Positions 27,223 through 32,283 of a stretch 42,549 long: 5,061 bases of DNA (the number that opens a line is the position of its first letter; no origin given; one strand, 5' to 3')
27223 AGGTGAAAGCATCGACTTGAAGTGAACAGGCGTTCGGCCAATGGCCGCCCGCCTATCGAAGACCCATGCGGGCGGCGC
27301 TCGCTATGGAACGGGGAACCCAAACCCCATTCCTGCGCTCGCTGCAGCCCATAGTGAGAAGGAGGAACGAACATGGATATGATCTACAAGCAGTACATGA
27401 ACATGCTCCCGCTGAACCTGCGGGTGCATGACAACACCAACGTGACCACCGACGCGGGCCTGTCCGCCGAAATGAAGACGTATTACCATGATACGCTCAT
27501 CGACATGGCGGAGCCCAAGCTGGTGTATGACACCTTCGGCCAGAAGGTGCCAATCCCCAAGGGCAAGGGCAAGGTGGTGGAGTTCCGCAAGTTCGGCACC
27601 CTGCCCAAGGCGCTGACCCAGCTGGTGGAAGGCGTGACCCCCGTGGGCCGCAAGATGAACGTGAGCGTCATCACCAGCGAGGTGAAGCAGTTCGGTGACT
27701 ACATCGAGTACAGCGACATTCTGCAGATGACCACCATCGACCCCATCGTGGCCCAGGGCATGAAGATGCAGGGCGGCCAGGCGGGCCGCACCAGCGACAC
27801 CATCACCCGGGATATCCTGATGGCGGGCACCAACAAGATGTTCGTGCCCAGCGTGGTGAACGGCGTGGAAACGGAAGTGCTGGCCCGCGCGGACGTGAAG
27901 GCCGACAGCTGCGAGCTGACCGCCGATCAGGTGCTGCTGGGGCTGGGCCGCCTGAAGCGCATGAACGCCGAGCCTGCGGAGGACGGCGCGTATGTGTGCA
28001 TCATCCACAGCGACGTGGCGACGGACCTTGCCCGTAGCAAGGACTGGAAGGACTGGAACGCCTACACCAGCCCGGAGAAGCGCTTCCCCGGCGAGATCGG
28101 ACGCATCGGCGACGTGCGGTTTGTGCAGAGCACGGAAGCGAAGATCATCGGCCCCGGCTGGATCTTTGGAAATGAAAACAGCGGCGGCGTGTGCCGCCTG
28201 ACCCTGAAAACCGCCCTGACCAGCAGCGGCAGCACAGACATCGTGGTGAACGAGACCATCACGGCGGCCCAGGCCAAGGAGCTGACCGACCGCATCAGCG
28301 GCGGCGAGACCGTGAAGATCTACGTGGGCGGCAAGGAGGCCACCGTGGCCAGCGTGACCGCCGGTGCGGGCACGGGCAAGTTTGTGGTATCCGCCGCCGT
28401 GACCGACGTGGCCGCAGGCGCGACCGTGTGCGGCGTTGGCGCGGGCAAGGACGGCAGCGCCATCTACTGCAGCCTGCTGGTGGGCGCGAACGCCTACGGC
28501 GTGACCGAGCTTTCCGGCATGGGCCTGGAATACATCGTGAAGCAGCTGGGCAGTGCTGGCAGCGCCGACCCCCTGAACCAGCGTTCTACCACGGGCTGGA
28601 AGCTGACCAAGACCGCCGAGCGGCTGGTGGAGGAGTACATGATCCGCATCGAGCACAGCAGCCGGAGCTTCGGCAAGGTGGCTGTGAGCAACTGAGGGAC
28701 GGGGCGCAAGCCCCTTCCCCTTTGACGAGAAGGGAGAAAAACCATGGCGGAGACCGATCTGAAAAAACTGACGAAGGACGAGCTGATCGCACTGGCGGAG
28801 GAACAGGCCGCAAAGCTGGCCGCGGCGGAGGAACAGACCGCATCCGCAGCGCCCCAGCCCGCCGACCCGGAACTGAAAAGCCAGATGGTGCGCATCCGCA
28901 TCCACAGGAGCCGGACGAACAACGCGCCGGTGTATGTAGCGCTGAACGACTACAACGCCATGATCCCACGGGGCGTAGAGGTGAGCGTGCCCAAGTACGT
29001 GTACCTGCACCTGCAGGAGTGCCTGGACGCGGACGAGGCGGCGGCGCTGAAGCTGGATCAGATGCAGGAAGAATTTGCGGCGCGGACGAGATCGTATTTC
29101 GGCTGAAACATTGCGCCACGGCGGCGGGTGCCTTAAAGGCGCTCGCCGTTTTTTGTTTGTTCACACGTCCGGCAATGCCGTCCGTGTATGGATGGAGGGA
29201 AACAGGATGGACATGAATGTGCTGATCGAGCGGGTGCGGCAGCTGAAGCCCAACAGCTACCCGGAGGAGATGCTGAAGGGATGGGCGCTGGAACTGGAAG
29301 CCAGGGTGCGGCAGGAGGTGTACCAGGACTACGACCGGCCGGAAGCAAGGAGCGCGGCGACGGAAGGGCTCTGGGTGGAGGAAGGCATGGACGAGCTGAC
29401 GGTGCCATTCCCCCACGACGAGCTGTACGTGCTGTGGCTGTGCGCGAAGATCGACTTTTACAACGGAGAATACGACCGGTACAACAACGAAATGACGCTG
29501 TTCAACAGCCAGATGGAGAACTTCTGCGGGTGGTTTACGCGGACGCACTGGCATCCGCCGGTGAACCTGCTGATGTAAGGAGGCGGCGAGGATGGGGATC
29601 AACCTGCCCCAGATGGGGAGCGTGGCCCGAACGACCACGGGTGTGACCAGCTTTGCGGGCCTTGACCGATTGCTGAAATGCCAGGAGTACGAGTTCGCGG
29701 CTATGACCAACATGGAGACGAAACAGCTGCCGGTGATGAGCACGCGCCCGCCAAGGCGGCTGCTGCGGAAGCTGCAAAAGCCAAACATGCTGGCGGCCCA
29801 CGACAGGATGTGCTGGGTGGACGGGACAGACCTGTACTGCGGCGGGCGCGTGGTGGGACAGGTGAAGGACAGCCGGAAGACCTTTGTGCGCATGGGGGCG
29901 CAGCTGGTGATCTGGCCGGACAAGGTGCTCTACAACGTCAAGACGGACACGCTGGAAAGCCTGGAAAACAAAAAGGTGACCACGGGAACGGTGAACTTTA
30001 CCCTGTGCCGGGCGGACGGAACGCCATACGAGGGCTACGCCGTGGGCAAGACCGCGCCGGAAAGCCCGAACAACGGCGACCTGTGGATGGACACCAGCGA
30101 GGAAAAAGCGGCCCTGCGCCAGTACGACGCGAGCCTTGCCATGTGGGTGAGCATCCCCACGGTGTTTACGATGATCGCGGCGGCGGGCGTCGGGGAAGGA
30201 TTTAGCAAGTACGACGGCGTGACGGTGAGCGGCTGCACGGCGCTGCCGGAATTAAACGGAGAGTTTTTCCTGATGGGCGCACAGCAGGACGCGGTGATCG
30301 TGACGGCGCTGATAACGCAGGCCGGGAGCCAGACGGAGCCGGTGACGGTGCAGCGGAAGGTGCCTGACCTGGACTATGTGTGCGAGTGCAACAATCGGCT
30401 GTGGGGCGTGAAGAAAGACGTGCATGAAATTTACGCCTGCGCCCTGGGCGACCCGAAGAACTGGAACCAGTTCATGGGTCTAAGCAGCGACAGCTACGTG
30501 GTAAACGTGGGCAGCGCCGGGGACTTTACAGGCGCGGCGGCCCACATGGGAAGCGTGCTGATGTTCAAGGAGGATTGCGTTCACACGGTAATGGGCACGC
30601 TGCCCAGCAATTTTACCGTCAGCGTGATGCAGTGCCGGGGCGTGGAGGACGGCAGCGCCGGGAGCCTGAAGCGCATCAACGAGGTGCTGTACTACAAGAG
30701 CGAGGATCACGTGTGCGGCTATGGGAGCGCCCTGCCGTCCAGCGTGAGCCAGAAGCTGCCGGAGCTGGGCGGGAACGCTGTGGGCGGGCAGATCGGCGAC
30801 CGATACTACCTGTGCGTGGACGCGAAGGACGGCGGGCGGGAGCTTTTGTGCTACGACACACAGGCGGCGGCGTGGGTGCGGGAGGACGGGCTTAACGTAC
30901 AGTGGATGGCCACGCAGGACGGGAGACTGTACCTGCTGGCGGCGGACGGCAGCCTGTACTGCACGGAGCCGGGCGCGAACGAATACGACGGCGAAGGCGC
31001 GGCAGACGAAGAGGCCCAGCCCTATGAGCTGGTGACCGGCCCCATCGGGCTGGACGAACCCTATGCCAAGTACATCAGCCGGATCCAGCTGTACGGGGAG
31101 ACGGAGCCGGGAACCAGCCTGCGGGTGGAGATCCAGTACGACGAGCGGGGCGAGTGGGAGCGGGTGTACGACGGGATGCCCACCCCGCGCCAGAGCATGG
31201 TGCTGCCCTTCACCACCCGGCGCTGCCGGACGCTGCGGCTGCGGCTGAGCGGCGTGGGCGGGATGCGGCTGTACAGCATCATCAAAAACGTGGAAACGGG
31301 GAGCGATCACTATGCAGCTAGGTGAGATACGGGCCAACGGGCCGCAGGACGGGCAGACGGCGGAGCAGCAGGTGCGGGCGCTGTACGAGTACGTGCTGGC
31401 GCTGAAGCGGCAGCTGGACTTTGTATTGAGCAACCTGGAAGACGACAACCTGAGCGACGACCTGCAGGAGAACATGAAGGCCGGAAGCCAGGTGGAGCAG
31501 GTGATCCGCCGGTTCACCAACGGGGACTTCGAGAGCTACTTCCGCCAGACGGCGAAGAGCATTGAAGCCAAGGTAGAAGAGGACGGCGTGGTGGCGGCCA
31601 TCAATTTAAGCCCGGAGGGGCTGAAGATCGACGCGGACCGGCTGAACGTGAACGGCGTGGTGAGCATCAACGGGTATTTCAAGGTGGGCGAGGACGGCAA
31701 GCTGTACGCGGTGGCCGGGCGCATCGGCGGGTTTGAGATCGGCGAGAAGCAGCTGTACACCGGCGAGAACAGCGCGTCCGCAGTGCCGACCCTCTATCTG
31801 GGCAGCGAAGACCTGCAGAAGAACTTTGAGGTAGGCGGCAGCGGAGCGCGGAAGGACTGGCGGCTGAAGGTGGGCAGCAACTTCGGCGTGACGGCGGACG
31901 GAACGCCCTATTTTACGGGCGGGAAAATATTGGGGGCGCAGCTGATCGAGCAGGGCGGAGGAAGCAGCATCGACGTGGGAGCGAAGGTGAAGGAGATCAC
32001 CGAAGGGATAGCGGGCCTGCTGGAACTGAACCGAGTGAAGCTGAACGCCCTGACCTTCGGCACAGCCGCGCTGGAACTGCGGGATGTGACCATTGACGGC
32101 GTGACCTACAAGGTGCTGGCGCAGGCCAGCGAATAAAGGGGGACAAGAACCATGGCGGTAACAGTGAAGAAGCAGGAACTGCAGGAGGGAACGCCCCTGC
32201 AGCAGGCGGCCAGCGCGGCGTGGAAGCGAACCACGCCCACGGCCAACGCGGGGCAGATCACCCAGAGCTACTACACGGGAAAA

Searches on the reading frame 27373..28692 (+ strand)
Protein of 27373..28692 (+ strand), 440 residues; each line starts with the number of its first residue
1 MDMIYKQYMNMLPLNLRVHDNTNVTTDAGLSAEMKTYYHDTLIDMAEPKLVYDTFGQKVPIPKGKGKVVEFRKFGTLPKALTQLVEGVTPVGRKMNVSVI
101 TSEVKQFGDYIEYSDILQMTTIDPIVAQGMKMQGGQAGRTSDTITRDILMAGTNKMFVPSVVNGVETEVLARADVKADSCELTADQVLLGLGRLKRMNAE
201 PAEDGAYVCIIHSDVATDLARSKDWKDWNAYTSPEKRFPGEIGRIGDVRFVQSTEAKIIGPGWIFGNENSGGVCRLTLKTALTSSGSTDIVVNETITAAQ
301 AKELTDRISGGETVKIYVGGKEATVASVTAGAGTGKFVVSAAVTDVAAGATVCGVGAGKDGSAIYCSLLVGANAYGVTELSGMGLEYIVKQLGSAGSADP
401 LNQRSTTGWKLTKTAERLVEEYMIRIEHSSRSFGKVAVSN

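Call 10: search_protein_families(library=phrogs, proteins=[window:27373-28692:+], max_evalue=0.001)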
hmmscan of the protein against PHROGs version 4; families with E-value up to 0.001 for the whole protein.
window:27373-28692:+ (440 aa): 1 family
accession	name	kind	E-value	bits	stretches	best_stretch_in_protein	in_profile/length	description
phrog_1357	-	head and packaging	5.2e-67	227.3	2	14-258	13-262/356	major head protein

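Call 11: search_protein_families(library=pfam, proteins=[window:27373-28692:+], max_evalue=0.01)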
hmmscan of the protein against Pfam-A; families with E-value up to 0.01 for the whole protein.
window:27373-28692:+ (440 aa): 2 families
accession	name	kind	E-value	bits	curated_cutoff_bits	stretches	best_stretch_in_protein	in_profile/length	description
PF25209.1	Phage_capsid_4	-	1.7e-06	28.9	27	1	53-271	26-207/262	Phage capsid protein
PF09187.15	RdDM_RDM1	-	0.00056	20.4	25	0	4-42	7-45/119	RNA-directed DNA methylation 1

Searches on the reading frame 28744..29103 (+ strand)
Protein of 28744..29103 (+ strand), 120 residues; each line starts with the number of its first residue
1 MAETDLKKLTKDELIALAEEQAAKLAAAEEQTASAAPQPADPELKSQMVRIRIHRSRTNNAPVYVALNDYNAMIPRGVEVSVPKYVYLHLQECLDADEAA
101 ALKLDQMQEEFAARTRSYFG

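Call 10: search_protein_families(library=phrogs, proteins=[window:28744-29103:+], max_evalue=0.001)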
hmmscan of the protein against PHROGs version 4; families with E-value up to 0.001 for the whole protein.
window:28744-29103:+ (120 aa): 1 family
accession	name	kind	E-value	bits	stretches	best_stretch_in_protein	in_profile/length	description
phrog_15239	-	unknown function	3.6e-10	40.7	1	27-116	4-93/96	-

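Call 11: search_protein_families(library=pfam, proteins=[window:28744-29103:+], max_evalue=0.01)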
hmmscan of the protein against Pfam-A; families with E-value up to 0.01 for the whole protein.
window:28744-29103:+ (120 aa): 0 families

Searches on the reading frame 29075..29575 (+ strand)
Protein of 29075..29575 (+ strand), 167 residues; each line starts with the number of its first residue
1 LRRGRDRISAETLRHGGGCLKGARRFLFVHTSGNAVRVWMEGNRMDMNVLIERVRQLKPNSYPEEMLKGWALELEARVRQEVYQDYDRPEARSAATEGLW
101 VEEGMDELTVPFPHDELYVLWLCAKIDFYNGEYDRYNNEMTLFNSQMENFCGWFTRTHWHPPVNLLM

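Call 10: search_protein_families(library=phrogs, proteins=[window:29075-29575:+], max_evalue=0.001)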
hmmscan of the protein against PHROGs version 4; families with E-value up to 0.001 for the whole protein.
window:29075-29575:+ (167 aa): 1 family
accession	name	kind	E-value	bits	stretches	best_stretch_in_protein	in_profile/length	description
phrog_12105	-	unknown function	2.6e-28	99.8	1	47-159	3-114/123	-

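Call 11: search_protein_families(library=pfam, proteins=[window:29075-29575:+], max_evalue=0.01)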
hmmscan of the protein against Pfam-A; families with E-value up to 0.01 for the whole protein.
window:29075-29575:+ (167 aa): 0 families

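Call 75: search_solved_structures(query=window:29075-29575:+, max_evalue=1)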
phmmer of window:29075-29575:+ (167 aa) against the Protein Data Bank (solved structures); distinct sequences matched with E-value up to 1: 3.
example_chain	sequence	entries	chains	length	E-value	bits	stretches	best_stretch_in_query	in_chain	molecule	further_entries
6sbd_A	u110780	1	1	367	0.9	12.1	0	60-127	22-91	MstE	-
6sbb_A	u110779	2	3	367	0.99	12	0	60-127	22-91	MstE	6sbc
6sbg_A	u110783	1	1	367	1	12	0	60-127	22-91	MstE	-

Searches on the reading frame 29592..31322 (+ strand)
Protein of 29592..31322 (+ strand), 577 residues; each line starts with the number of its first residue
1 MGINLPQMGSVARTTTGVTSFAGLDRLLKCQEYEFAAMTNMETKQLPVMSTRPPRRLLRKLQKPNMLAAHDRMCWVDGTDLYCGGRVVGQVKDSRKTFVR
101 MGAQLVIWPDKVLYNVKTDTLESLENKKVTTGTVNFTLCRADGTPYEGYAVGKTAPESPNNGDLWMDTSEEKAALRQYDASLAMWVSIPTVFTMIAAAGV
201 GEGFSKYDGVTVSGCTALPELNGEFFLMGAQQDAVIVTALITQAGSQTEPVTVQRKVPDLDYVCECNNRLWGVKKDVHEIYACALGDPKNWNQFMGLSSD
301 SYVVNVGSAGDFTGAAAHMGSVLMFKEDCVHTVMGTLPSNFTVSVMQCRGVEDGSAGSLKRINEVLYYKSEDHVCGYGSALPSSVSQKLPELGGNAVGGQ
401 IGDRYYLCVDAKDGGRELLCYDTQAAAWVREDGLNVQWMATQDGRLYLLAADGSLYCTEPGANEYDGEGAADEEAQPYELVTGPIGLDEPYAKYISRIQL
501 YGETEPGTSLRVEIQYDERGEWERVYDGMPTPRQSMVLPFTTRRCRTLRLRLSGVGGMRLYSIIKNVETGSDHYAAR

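Call 10: search_protein_families(library=phrogs, proteins=[window:29592-31322:+], max_evalue=0.001)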
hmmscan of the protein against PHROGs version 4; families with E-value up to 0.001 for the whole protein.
window:29592-31322:+ (577 aa): 2 families
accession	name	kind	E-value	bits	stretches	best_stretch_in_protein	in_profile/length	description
phrog_511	-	head and packaging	1.6e-50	173.3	1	247-571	551-859/862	internal virion protein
phrog_1786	-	head and packaging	0.00031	19.7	1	152-180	390-419/1246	minor head protein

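Call 11: search_protein_families(library=pfam, proteins=[window:29592-31322:+], max_evalue=0.01)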
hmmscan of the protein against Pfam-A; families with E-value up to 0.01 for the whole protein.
window:29592-31322:+ (577 aa): 0 families

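Call 74: search_solved_structures(query=window:29592-31322:+, max_evalue=1)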
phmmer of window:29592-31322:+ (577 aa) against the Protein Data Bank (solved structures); distinct sequences matched with E-value up to 1: 5.
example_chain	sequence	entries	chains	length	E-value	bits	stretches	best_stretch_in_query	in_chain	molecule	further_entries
3k3d_A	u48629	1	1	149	0.54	11.9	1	493-534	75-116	Protein Rv1364c/MT1410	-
3k3c_A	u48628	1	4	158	0.59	11.8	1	493-534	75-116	Protein Rv1364c/MT1410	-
5mn2_C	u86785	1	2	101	0.73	11.5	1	388-438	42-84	Affimer G3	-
5ohl_A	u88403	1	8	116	0.8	11.3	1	403-439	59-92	K6-specific affimer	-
3kx0_X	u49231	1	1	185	0.81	11.3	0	493-534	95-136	Uncharacterized protein Rv1364c/MT1410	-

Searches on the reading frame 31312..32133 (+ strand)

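Call 10: search_protein_families(library=phrogs, proteins=[window:31312-32133:+], max_evalue=0.001)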
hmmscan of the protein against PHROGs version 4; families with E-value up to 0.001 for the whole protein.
window:31312-32133:+ (274 aa): 4 families
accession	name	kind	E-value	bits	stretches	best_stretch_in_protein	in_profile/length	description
phrog_1899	-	unknown function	1.7e-05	24.3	1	52-131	364-443/933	-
phrog_1775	-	head and packaging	3.4e-05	22.5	1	73-119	1174-1220/1609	minor head protein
phrog_11785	-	head and packaging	7.8e-05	22.3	1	74-119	411-456/770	minor head protein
phrog_18983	-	tail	0.00017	19.7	1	76-120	1354-1399/1970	tail fiber protein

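Call 11: search_protein_families(library=pfam, proteins=[window:31312-32133:+], max_evalue=0.01)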
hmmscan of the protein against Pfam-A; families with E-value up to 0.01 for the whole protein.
window:31312-32133:+ (274 aa): 1 family
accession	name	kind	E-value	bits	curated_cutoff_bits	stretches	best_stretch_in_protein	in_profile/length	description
PF07902.16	Gp58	-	0.00024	20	34.5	1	66-133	331-409/594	gp58-like protein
